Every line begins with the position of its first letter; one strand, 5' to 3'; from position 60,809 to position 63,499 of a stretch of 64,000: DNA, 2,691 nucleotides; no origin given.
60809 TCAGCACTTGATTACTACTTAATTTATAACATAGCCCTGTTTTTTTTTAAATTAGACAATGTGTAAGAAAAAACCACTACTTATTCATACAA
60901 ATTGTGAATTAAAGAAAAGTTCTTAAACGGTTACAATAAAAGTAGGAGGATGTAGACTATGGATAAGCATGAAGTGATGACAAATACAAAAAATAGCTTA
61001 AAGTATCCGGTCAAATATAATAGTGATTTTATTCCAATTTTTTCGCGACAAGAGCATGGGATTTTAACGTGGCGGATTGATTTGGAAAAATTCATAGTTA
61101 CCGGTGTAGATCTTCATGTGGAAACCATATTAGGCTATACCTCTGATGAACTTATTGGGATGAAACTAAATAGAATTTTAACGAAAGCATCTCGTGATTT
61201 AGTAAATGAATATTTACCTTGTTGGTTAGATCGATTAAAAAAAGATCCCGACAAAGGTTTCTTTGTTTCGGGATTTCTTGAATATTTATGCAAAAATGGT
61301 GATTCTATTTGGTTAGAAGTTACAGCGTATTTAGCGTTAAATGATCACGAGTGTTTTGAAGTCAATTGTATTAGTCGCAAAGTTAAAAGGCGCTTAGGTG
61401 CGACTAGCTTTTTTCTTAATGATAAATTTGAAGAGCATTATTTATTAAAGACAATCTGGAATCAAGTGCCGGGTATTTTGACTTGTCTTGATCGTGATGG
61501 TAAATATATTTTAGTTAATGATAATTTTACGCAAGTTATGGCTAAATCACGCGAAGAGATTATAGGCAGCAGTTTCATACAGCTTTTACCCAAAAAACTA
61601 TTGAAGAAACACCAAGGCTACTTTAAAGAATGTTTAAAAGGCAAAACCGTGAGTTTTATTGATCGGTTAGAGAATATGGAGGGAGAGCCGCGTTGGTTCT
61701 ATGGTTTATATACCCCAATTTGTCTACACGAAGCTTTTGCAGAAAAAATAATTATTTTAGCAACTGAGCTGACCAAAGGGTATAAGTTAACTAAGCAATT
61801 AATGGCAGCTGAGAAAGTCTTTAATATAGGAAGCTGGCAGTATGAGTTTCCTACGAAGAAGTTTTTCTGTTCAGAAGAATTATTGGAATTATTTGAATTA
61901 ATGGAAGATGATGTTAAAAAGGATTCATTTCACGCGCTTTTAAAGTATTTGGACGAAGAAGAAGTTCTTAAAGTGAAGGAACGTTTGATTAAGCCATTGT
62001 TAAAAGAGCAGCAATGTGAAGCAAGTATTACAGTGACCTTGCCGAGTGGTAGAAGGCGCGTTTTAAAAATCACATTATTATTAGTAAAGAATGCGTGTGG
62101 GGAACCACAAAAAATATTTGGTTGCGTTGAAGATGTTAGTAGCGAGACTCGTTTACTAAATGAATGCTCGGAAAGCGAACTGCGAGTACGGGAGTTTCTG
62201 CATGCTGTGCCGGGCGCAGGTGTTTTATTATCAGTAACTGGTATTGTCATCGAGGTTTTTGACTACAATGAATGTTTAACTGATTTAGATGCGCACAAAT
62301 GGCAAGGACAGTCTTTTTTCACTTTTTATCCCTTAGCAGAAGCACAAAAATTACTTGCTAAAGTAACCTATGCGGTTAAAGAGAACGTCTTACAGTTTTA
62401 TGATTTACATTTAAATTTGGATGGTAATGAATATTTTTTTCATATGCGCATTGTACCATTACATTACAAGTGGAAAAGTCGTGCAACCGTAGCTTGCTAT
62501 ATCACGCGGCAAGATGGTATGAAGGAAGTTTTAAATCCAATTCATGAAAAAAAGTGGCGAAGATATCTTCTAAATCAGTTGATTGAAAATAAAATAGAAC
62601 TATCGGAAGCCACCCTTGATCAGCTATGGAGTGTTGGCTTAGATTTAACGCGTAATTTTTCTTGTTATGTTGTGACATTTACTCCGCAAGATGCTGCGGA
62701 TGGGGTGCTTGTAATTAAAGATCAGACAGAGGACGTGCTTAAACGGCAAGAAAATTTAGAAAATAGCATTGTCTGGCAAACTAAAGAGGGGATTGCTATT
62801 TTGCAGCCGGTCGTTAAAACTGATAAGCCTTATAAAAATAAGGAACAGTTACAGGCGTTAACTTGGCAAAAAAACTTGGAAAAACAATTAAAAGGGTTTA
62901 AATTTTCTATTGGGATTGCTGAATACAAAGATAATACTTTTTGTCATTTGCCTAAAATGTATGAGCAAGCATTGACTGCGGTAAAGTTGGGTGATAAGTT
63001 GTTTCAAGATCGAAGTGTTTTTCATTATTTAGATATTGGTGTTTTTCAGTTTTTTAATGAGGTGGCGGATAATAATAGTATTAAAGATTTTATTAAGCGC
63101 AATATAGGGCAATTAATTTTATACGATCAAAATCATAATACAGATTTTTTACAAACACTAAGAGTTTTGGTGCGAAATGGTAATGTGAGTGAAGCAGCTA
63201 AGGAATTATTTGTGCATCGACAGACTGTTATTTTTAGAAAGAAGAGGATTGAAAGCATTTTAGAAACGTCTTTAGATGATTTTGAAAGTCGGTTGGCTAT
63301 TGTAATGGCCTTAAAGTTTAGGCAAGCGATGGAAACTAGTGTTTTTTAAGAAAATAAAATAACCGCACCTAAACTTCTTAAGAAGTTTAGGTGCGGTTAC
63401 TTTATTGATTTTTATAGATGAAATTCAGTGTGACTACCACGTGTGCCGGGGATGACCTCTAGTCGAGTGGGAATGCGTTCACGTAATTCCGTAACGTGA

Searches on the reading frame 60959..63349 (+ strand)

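Call 33: search_protein_families(library=pfam, proteins=[window:60959-63349:+], max_evalue=0.001)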
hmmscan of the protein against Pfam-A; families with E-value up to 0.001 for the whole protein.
window:60959-63349:+ (796 aa): 6 families
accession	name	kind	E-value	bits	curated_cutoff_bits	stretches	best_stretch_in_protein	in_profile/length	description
PF08448.16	PAS_4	-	1.3e-20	74.1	23.1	1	167-272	1-106/110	PAS fold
PF13426.13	PAS_9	-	2.1e-17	63.7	27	0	44-130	10-88/103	PAS domain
PF13556.12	HTH_30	-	3.5e-15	56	27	1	731-786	2-58/59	PucR C-terminal helix-turn-helix domain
PF00989.32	PAS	-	1e-09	38.8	22.6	0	164-253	4-95/113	PAS fold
PF08447.18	PAS_3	-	1.3e-09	38.6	25.6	0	53-128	7-76/89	PAS fold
PF17853.6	GGDEF_2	-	3e-05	24.7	24.5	1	559-676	15-115/116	GGDEF-like domain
